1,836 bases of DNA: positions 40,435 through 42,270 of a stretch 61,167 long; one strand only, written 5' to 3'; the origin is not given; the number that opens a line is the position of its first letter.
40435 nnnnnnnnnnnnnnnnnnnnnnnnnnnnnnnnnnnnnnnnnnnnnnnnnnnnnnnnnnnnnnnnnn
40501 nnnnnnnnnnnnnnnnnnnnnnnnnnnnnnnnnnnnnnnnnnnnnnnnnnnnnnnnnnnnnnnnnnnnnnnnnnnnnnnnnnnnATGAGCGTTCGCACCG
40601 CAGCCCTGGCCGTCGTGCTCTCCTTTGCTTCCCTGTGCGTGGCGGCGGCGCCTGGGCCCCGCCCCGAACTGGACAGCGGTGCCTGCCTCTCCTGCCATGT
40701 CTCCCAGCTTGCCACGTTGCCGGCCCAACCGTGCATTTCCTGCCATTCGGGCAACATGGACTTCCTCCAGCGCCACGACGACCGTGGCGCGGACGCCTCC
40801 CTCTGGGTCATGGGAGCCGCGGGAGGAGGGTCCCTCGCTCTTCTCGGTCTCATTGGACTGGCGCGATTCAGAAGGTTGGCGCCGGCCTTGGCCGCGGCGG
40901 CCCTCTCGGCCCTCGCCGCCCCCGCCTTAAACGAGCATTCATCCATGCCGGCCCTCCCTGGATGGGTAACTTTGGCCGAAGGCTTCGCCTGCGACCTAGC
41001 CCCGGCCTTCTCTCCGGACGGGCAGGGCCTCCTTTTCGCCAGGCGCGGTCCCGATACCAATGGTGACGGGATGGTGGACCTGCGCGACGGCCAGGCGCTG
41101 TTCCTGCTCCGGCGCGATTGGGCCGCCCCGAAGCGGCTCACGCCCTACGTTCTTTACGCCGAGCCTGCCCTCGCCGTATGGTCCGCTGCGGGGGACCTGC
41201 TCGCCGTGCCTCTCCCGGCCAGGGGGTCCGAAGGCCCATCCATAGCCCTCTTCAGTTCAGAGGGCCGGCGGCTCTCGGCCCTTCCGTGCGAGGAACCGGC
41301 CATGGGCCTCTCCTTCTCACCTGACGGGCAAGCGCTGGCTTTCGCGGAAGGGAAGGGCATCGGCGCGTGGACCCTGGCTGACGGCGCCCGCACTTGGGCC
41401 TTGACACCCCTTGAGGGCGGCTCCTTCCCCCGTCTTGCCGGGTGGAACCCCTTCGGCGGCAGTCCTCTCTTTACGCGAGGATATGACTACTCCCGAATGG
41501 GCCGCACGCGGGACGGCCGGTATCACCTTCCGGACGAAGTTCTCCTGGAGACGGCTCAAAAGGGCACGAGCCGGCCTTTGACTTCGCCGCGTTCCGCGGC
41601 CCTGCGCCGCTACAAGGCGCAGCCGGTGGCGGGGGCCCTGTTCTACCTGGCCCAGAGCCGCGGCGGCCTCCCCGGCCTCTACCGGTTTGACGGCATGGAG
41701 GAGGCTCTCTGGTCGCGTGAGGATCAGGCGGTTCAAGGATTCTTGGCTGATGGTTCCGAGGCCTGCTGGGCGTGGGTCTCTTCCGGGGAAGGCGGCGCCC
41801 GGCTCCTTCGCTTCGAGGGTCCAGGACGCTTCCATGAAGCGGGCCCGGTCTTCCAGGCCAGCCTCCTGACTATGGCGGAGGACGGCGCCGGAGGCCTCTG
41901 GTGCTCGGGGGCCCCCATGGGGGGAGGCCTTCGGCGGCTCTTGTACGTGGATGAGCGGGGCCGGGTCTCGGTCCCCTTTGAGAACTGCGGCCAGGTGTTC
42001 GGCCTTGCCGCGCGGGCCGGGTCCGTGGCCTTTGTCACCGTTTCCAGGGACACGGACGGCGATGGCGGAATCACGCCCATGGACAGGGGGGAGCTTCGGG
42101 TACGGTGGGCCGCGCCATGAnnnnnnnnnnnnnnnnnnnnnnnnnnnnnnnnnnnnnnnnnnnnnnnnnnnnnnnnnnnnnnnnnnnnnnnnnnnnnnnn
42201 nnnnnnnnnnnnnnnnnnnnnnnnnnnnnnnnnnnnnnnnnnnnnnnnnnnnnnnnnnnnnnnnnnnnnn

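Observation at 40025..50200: Seven-gene coupled operon of unknown function: candidate new secretion/effector or envelope system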

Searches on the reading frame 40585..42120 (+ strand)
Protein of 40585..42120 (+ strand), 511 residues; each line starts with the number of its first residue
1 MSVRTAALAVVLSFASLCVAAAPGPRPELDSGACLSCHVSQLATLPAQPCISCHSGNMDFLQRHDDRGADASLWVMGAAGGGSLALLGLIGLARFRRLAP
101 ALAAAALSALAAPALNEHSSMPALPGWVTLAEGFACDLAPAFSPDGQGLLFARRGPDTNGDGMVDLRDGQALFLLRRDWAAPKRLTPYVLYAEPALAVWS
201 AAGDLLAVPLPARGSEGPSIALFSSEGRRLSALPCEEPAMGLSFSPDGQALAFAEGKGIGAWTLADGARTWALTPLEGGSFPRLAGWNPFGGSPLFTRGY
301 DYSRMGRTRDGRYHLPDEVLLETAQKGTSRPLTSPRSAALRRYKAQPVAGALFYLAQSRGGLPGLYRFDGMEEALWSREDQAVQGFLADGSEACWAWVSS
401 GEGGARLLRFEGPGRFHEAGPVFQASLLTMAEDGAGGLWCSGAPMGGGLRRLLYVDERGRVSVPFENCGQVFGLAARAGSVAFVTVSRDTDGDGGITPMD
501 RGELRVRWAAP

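Call 6: search_protein_families(library=pfam, proteins=[window:40585-42120:+], max_evalue=0.1)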
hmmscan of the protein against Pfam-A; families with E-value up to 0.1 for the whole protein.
window:40585-42120:+ (511 aa): 1 family
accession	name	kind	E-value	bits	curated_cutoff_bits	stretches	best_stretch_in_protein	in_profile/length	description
PF07676.18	PD40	-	1.2e-06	28.8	20.9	1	139-159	13-31/38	WD40-like Beta Propeller Repeat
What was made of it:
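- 40585..42120 (+): G2: signal peptide, mini-domain with two CxxCH motifs, hydrophobic anchor, beta-propeller (511 aa). PD40 repeat 1.2e-6 (call 6).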

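Call 7: search_protein_families(library=ncbifam, proteins=[window:40585-42120:+], max_evalue=0.1)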
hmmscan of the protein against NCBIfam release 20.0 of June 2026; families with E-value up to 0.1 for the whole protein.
window:40585-42120:+ (511 aa): 3 families
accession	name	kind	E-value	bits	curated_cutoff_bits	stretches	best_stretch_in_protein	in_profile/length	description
TIGR02800.1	propeller_TolB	equivalog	0.011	14.7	343.15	0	135-170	366-400/418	Tol-Pal system beta propeller repeat protein TolB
NF053607.1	CHU_0125_OmpA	equivalog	0.034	12.6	620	1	125-184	264-319/639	CHU_0125 family OmpA-like outer membrane integrity protein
NF040971.1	cytc_ExtS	equivalog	0.052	12.8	100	1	1-58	1-50/262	selenite/tellurite reduction operon c-type cytochrome lipoprotein ExtS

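Call 15: search_protein_families(library=padloc, proteins=[window:40585-42120:+], max_evalue=0.1)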
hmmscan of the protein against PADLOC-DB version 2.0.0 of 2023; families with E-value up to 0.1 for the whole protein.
window:40585-42120:+ (511 aa): 0 families

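Call 94: search_solved_structures(query=A8, max_evalue=1)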
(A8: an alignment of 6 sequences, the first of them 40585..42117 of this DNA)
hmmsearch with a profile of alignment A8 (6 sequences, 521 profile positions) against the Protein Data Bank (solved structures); distinct sequences matched with E-value up to 1: 106 (the best 60 are shown).
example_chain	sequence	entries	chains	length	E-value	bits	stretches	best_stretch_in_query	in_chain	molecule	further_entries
2ymu_A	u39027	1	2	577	1.1e-32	116.6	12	216-283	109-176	WD-40 REPEAT PROTEIN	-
7bie_A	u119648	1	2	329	2.2e-24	89.2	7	216-281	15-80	nvWRAP-T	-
7bif_A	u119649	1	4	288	2.7e-22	82.3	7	216-283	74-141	v22WRAP-T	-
7big_A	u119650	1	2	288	1.7e-21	79.7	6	217-283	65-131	v13WRAP-T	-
7bid_A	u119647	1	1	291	3.2e-21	78.8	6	223-283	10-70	v31WRAP-T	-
6r60_A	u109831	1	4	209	2.6e-13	52.7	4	216-284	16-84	WD-40 repeat protein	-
6r5y_A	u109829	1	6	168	2.6e-10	42.8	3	216-283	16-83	WD-40 repeat protein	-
5yzv_A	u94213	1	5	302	1.3e-08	37.2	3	226-281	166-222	Probable serine/threonine-protein kinase PkwA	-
6r5z_A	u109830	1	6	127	2.9e-07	32.7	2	216-272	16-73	9-bladed beta-propeller formed by three 3-bladed fragments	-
9h2q_B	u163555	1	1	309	1.6e-06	30.3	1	247-290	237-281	Autophagy-related protein 16-1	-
1crz_A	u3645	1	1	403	3.4e-05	25.9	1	229-463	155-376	TOLB PROTEIN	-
2hqs_A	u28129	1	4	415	3.4e-05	25.9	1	229-461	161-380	Protein tolB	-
2w8b_B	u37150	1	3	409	3.5e-05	25.8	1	229-463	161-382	PROTEIN TOLB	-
2w8b_A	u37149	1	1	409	4.2e-05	25.6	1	229-461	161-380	PROTEIN TOLB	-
1c5k_A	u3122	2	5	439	4.2e-05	25.6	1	229-463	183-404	PROTEIN (TOLB PROTEIN) | PROTEIN TOLB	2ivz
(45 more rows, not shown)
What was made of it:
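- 40585..42120 (+): The profile hits WD40-type propellers (1e-32) and TolB (3e-5) in PDB (call 94).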
